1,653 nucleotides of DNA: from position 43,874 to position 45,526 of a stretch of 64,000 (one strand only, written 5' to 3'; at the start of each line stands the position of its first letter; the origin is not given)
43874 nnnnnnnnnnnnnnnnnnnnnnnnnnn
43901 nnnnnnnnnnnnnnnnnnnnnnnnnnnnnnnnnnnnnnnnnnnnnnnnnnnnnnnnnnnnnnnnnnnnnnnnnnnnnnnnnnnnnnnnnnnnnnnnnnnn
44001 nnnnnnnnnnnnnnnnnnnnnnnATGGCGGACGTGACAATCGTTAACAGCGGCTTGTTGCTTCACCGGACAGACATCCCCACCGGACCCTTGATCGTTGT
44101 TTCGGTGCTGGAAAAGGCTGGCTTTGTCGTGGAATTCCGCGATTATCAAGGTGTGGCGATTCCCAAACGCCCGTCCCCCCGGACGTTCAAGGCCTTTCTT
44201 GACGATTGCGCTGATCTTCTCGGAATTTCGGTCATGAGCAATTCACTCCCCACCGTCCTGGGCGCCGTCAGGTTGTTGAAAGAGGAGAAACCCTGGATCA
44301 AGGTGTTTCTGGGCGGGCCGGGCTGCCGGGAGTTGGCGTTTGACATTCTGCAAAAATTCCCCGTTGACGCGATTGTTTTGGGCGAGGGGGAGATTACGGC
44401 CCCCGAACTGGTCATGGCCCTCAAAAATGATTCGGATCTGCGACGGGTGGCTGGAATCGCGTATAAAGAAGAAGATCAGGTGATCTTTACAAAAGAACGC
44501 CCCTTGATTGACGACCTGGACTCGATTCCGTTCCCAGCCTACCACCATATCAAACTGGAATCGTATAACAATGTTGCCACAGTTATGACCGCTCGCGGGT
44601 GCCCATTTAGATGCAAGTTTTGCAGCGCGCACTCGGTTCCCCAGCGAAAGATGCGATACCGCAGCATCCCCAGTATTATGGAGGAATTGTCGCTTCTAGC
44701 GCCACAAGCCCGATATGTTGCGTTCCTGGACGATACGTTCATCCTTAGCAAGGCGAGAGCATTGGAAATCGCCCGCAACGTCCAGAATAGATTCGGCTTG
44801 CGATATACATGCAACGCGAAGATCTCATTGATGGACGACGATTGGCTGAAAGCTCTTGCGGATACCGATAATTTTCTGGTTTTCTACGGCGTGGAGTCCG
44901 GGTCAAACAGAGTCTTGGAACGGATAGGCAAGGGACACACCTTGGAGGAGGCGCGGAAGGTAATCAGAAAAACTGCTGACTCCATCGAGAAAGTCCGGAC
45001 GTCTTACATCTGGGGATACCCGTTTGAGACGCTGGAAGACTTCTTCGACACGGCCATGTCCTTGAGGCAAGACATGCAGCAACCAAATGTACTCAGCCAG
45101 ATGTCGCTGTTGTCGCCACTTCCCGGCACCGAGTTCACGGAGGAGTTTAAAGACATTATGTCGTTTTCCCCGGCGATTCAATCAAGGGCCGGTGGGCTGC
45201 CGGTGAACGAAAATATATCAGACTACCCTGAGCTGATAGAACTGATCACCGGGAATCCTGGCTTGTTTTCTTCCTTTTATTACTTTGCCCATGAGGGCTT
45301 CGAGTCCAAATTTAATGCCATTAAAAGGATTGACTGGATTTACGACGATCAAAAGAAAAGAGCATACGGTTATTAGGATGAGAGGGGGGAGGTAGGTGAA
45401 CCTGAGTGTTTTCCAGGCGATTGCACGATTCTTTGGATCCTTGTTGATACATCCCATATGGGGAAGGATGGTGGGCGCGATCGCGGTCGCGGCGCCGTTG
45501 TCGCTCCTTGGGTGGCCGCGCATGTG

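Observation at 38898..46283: Compact AT-rich cluster predicted to make a Cys-free peptide tailored by three radical SAM enzymes, fitting no named RiPP class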

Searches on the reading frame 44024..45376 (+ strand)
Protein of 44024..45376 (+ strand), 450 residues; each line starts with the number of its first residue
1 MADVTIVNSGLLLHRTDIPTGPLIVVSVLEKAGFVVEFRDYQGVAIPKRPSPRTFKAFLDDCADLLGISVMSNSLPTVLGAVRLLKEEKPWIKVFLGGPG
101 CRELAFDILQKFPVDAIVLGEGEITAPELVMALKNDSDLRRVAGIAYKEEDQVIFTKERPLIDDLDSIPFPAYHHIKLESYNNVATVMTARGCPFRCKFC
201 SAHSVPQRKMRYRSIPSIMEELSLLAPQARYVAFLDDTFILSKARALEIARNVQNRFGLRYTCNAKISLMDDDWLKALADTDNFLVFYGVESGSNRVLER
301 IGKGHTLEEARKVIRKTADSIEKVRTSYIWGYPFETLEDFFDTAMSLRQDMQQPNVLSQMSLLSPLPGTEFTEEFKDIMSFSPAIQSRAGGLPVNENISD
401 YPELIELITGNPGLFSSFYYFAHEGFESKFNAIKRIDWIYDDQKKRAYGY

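Call 5: search_protein_families(library=pfam, proteins=[window:44024-45376:+], max_evalue=0.01)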
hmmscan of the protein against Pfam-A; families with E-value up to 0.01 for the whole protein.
window:44024-45376:+ (450 aa): 2 families
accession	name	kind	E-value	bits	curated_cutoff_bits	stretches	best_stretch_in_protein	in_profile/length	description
PF04055.27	Radical_SAM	-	4.1e-21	76.3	29.5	1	189-344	3-163/166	Radical SAM superfamily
PF02310.24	B12-binding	-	2.1e-12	47.4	32.1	1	21-129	16-120/121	B12 binding domain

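Call 6: search_protein_families(library=ncbifam, proteins=[window:44024-45376:+], max_evalue=0.01)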
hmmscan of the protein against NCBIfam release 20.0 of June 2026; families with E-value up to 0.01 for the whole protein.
window:44024-45376:+ (450 aa): 29 families (the best 25 are shown)
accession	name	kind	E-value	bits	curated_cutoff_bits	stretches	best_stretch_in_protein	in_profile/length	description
NF050148.1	rSAM_ApyD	equivalog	3.9e-47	161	750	1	55-422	67-433/645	RiPP biosynthesis radical SAM protein ApyD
TIGR03471.1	HpnJ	equivalog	1.8e-36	126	577.6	1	68-420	74-434/472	hopanoid biosynthesis associated radical SAM protein HpnJ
TIGR04014.1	B12_SAM_MJ_0865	equivalog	4.4e-34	118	360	1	92-374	69-357/434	methyl-coenzyme M reductase glutamine C-methyltransferase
TIGR04013.1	B12_SAM_MJ_1487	hypoth_equivalog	6.2e-32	110.9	251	2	64-226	45-193/382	TIGR04013 family B12-binding domain/radical SAM domain-containing protein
TIGR02026.1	BchE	equivalog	2.8e-29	102.3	481.35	1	54-377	55-389/497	magnesium-protoporphyrin IX monomethyl ester anaerobic oxidative cyclase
TIGR04479.1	bcpD_PhpK_rSAM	subfamily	9.1e-28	96.9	600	1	79-347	128-406/504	PhpK family radical SAM P-methyltransferase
NF033712.0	B12_rSAM_KedN5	subfamily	1.5e-22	79.6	700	1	56-239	56-251/624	KedN5 family methylcobalamin-dependent radical SAM C-methyltransferase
TIGR04072.2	rSAM_ladder_B12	equivalog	1.6e-20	73.2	360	1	81-340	89-339/443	lipid biosynthesis B12-binding/radical SAM protein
TIGR03975.1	rSAM_ocin_1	subfamily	4.1e-19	68.5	281.85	1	64-343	130-423/606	RiPP maturation radical SAM C-methyltransferase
NF040546.1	rSAM_CUAEP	equivalog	6.1e-19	68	500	1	104-350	89-341/468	CUAEP/CCAEP-tail radical SAM (seleno)protein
TIGR04367.1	HpnR_B12_rSAM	equivalog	4.6e-18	65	650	1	26-315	29-318/490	hopanoid C-3 methylase HpnR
TIGR04295.1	B12_rSAM_oligo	hypoth_equivalog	2.1e-16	59.6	400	1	103-300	113-311/422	TIGR04295 family B12-binding domain-containing radical SAM protein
NF038361.1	rSAM_Sden_1168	equivalog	8.4e-16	57.6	575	1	114-342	199-443/560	Sden_1168 family B12-binding radical SAM P-methyltransferase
NF040542.1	rSAM_RCCLKC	equivalog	4.3e-13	49.2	450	1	111-341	97-341/423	arsinothricin biosynthesis radical SAM protein ArsL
TIGR00089.1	TIGR00089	subfamily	1e-12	47.6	251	1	159-348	116-316/429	MiaB/RimO family radical SAM methylthiotransferase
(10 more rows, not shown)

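Call 29: search_solved_structures(query=window:44024-45376:+, max_evalue=0.001)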
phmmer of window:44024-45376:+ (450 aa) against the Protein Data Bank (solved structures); distinct sequences matched with E-value up to 0.001: 8.
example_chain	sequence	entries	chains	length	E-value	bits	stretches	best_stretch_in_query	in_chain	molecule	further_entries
9ccb_A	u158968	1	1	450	2.3e-19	72.7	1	96-378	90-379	Radical SAM core domain-containing protein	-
9n1b_A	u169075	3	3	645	8.9e-12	47.7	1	82-376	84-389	Radical SAM protein | Radical SAM enzyme CysS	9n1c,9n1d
5ul2_A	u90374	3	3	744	4.2e-10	42.2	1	108-222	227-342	OxsB protein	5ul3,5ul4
7kdx_A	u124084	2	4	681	8.6e-10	41.1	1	74-349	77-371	Methyltransferase TokK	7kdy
6fd2_B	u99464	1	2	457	9.7e-09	37.7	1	182-372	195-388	Putative apramycin biosynthetic oxidoreductase 4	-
4jc0_A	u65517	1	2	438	1.1e-07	34.2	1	144-344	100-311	Ribosomal protein S12 methylthiotransferase RimO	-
2qgq_A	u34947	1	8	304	4.5e-07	32.2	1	186-344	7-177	Protein TM_1862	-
6wte_A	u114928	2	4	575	0.00039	22.5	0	182-256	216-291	B12-binding domain-containing protein | Tryptophan-C2-methyltransferase containing B12-binding domain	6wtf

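Call 44: find_homologous_proteins(query=window:44024-45376:+, max_evalue=1e-20)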
Query window:44024-45376:+ (450 aa): 867 proteins with E <= 1e-20 among 8000 candidates; the best 120 are listed.
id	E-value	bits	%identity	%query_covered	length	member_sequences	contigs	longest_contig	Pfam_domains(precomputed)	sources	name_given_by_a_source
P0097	0.0e+0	1014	99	100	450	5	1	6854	PF04055.28,PF02310.25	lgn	-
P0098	3.2e-150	519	53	100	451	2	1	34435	PF04055.28,PF02310.25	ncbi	-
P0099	2.0e-148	513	50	100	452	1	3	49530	PF04055.28,PF02310.25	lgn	-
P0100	2.1e-148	513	51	100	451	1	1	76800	PF04055.28,PF02310.25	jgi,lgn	-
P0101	6.8e-148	511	51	100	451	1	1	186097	PF04055.28,PF02310.25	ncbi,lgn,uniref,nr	ncbi:B12-binding domain-containing radical SAM protein [Clostridium sp. 19966]|uniref:B12-binding do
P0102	3.5e-143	496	50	99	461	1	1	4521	PF04055.28,PF02310.25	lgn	-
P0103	2.7e-142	493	49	100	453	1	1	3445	PF04055.28,PF02310.25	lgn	-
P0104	9.0e-142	491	50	97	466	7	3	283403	PF04055.28,PF02310.25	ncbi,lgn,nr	ncbi:MAG: B12-binding domain-containing radical SAM protein [Theionarchaea archaeon]|nr:B12-binding 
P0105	1.6e-141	490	51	97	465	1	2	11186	PF04055.28,PF02310.25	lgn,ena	-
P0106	3.8e-138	479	49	98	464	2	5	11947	PF04055.28,PF02310.25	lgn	-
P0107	4.5e-131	456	49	98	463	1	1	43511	PF04055.28,PF02310.25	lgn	-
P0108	6.1e-112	393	44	97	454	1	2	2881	PF04055.28,PF02310.25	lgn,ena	-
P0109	2.2e-111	391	43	97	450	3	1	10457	PF04055.28,PF02310.25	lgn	-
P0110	1.4e-110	388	42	96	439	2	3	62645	PF04055.28,PF02310.25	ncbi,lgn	-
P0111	1.9e-110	388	42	97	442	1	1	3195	PF04055.28,PF02310.25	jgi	jgi:radical SAM superfamily enzyme YgiQ (UPF0313 family)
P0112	8.5e-110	386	44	97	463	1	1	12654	PF04055.28,PF02310.25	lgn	-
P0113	3.1e-109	384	44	97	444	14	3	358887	PF04055.28,PF02310.25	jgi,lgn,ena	-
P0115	8.0e-109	382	42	97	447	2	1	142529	PF04055.28,PF02310.25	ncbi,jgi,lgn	ncbi:MAG: radical SAM protein [Candidatus Methanofastidiosia archaeon]|jgi:radical SAM superfamily e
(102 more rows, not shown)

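Call 45: find_encoding_contigs(protein=P0100, flank=9000, max_places=2)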
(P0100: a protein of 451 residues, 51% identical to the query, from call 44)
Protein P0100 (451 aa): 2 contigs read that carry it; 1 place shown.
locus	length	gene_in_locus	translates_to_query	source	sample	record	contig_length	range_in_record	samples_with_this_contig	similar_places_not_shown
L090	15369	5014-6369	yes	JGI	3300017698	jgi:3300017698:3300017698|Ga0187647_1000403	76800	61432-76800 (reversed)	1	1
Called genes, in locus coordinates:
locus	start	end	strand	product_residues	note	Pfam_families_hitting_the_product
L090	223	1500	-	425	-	PF01381:HTH_3, PF00515:TPR_1 (faint)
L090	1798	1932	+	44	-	-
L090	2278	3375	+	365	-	PF04055:Radical_SAM, PF13353:Fer4_12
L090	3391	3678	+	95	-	PF05402:PqqD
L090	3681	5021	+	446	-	PF02310:B12-binding, PF04055:Radical_SAM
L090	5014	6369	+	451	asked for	PF02310:B12-binding, PF04055:Radical_SAM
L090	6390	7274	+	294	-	-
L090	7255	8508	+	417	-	PF05977:MFS_3, PF07690:MFS_1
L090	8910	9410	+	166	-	PF14595:Thioredoxin_9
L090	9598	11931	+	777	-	PF00317:Ribonuc_red_lgN, PF02867:Ribonuc_red_lgC, PF12637:TSCPD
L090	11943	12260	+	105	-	PF03795:YCII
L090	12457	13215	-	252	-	PF20085:TGL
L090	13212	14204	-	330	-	-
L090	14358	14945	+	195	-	PF10502:Peptidase_S26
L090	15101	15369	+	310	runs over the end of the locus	PF00226:DnaJ, PF01556:DnaJ_C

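Call 46: find_encoding_contigs(protein=P0104, flank=9000, max_places=2)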
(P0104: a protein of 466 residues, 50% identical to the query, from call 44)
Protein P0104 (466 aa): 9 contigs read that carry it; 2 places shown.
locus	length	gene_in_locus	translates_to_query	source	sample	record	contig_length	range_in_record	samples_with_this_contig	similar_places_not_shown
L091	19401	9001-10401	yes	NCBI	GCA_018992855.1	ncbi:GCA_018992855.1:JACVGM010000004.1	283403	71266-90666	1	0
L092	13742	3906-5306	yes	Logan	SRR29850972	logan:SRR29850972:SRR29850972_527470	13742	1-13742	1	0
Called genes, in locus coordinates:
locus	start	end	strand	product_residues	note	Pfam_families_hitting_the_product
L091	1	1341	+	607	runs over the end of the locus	PF05402:PqqD, PF04055:Radical_SAM, PF13353:Fer4_12 (weak), PF13186:SPASM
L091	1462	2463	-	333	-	PF13302:Acetyltransf_3 (faint), PF13527:Acetyltransf_9 (faint), PF00583:Acetyltransf_1 (weak), PF08445:FR47 (faint), PF13673:Acetyltransf_10, PF00583:Acetyltransf_1, PF13508:Acetyltransf_7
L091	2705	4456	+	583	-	PF04055:Radical_SAM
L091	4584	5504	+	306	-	PF00583:Acetyltransf_1, PF13508:Acetyltransf_7 (weak)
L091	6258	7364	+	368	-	PF04055:Radical_SAM, PF13353:Fer4_12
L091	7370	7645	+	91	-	PF05402:PqqD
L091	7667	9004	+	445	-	PF02310:B12-binding, PF04055:Radical_SAM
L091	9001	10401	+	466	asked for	PF02310:B12-binding, PF04055:Radical_SAM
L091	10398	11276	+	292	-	-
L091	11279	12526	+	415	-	PF05977:MFS_3, PF07690:MFS_1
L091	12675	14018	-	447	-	PF02310:B12-binding, PF04055:Radical_SAM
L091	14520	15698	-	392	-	PF13183:Fer4_8, PF02754:CCG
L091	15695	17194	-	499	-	PF01565:FAD_binding_4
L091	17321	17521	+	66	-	-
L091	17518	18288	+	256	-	PF00795:CN_hydrolase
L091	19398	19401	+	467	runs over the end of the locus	PF13424:TPR_12 (faint), PF14938:SNAP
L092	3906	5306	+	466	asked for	PF02310:B12-binding, PF04055:Radical_SAM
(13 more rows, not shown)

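Call 48: find_encoding_contigs(protein=P0112, flank=10000, max_places=1)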
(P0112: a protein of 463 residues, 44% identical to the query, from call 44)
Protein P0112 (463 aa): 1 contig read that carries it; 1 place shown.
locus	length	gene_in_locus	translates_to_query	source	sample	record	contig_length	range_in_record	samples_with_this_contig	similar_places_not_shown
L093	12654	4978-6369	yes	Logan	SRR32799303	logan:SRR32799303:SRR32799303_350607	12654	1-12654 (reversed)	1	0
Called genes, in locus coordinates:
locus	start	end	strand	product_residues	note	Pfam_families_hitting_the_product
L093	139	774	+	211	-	PF00072:Response_reg, PF00196:GerE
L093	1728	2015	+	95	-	PF05402:PqqD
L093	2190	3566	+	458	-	PF02310:B12-binding, PF04055:Radical_SAM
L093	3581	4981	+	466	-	PF02310:B12-binding, PF04055:Radical_SAM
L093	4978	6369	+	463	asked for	PF02310:B12-binding, PF04055:Radical_SAM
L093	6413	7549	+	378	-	PF13353:Fer4_12 (weak), PF04055:Radical_SAM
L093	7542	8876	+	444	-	PF02310:B12-binding, PF04055:Radical_SAM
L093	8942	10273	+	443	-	PF02310:B12-binding, PF04055:Radical_SAM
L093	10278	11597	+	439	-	PF02310:B12-binding, PF04055:Radical_SAM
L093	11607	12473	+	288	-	-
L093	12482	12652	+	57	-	?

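Call 49: find_encoding_contigs(protein=P0115, flank=10000, max_places=1)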
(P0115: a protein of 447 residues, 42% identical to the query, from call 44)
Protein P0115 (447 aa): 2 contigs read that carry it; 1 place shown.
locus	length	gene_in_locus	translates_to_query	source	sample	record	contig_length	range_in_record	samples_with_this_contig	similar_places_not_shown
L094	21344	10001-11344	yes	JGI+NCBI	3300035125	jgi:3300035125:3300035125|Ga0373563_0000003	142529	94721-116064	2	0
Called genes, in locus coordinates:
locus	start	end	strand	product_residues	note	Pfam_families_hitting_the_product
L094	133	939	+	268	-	PF04015:DUF362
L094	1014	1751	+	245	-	PF07947:YhhN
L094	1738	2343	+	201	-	PF03167:UDG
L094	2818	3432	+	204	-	-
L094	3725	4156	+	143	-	PF12675:DUF3795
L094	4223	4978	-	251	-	PF02463:SMC_N (faint), PF00005:ABC_tran, PF13401:AAA_22 (faint), PF13304:AAA_21 (weak)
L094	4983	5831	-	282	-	PF00528:BPD_transp_1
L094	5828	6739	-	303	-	PF00528:BPD_transp_1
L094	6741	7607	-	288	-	PF12849:PBP_like_2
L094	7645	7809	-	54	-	-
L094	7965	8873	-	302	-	PF05763:DUF835, PF08279:HTH_11 (faint)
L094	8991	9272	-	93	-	-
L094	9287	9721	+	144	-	-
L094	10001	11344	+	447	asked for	PF02310:B12-binding, PF04055:Radical_SAM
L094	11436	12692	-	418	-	PF05977:MFS_3, PF07690:MFS_1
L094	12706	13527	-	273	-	-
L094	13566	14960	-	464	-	PF02310:B12-binding, PF04055:Radical_SAM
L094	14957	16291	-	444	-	PF02310:B12-binding, PF04055:Radical_SAM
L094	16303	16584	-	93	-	PF05402:PqqD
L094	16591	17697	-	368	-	PF04055:Radical_SAM, PF13353:Fer4_12 (weak)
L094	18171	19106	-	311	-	PF00583:Acetyltransf_1, PF13673:Acetyltransf_10, PF13508:Acetyltransf_7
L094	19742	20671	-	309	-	PF13673:Acetyltransf_10 (faint), PF00583:Acetyltransf_1, PF13508:Acetyltransf_7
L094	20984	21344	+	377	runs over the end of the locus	PF00248:Aldo_ket_red, PF13746:Fer4_18 (faint), PF13183:Fer4_8 (weak), PF13187:Fer4_9, PF13534:Fer4_17 (weak)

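Call 89: search_protein_families(library=pfam, proteins=[L090:223-1500:-, L093:139-774:+], max_evalue=0.01)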
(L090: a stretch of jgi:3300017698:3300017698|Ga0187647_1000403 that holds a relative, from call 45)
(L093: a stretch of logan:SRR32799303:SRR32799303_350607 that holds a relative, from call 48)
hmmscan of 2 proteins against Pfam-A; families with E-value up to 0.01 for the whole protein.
L090:223-1500:- (425 aa): 8 families
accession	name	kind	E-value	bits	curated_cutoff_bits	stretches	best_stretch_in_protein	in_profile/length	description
PF01381.28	HTH_3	-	4.3e-08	33.5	23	1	9-60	1-53/55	Helix-turn-helix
PF00515.34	TPR_1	-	2.4e-05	24.4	27.8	0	244-263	9-28/34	Tetratricopeptide repeat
PF07719.23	TPR_2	-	8.7e-05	22.8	27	0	354-375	4-25/34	Tetratricopeptide repeat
PF12844.13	HTH_19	-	0.0001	22.6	30.2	1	6-64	1-60/64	Helix-turn-helix domain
PF12895.13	ANAPC3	-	0.00044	20.9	27.2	0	347-377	19-49/82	Anaphase-promoting complex, cyclosome, subunit 3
PF13424.12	TPR_12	-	0.00057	20.5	30.1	0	246-299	13-68/77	Tetratricopeptide repeat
PF13560.12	HTH_31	-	0.002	18.8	27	1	5-46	2-45/64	Helix-turn-helix domain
PF13174.12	TPR_6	-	0.009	17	26.3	0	111-138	3-30/33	Tetratricopeptide repeat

L093:139-774:+ (211 aa): 3 families
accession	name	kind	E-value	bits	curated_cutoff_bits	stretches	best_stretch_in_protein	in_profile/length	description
PF00072.30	Response_reg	-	4.9e-29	101.2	30.2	1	6-116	1-110/111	Response regulator receiver domain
PF00196.25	GerE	-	8.5e-20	70.6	23.5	1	148-203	2-57/57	Bacterial regulatory proteins, luxR family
PF13384.12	HTH_23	-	0.0053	17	24.6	0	152-181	6-35/50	Homeodomain-like domain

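Call 94: find_encoding_contigs(protein=P0113, flank=10000, max_places=1)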
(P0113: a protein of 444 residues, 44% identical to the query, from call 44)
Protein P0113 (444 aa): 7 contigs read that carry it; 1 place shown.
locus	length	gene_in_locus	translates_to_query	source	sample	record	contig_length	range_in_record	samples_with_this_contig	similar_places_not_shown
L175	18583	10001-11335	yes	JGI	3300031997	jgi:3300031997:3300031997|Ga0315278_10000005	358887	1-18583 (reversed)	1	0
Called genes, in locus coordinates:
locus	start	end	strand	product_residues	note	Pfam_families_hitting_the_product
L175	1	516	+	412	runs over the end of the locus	PF01979:Amidohydro_1, PF07969:Amidohydro_3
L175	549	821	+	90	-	PF14451:Ub-Mut7C (weak), PF02597:ThiS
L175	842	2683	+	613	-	PF02730:AFOR_N, PF01314:AFOR_C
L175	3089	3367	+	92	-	PF05402:PqqD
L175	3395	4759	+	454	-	PF02310:B12-binding, PF04055:Radical_SAM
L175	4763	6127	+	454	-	PF02310:B12-binding, PF04055:Radical_SAM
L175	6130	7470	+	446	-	PF02310:B12-binding, PF04055:Radical_SAM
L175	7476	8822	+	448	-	PF02310:B12-binding, PF04055:Radical_SAM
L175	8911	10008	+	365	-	PF04055:Radical_SAM, PF13353:Fer4_12 (faint)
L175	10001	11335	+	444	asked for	PF02310:B12-binding, PF04055:Radical_SAM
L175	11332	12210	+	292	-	-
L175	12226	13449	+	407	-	PF05977:MFS_3, PF07690:MFS_1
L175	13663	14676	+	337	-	PF01699:Na_Ca_ex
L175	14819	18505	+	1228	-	PF01582:TIR (weak), PF13676:TIR_2, PF12770:CHAT, PF13191:AAA_16, PF13176:TPR_7 (faint), PF13371:TPR_9 (faint), PF13424:TPR_12, PF13424:TPR_12 (weak), +7 more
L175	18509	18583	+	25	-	?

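Call 95: find_encoding_contigs(protein=P0107, flank=10000, max_places=1)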
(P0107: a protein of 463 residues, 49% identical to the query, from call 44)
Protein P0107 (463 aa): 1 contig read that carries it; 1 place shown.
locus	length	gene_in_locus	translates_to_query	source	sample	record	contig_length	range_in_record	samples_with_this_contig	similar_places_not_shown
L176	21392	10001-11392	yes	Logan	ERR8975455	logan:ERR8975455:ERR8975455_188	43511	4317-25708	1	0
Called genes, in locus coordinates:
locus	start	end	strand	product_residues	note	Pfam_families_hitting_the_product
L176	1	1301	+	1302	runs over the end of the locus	PF13699:eCIS_core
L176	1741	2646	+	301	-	PF02016:Peptidase_S66, PF17676:Peptidase_S66C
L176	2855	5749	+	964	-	PF15979:Glyco_hydro_115, PF17829:GH115_C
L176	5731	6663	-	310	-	PF02311:AraC_binding, PF07883:Cupin_2 (weak), PF00165:HTH_AraC (faint), PF12833:HTH_18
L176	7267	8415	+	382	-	PF04055:Radical_SAM, PF13353:Fer4_12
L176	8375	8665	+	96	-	PF05402:PqqD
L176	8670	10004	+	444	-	PF02310:B12-binding, PF04055:Radical_SAM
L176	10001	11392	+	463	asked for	PF02310:B12-binding, PF04055:Radical_SAM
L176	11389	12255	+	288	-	-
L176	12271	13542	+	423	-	PF05977:MFS_3, PF07690:MFS_1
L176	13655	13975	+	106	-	-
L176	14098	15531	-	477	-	PF07690:MFS_1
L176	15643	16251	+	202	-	PF00440:TetR_N, PF16859:TetR_C_11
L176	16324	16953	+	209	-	PF00440:TetR_N, PF14246:TetR_C_7 (faint)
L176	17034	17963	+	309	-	PF00005:ABC_tran, PF13304:AAA_21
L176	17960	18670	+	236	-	PF12730:ABC2_membrane_4, PF12679:ABC2_membrane_2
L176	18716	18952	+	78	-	-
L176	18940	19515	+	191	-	PF01872:RibD_C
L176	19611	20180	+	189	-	PF14278:TetR_C_8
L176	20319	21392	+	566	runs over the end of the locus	PF06100:MCRA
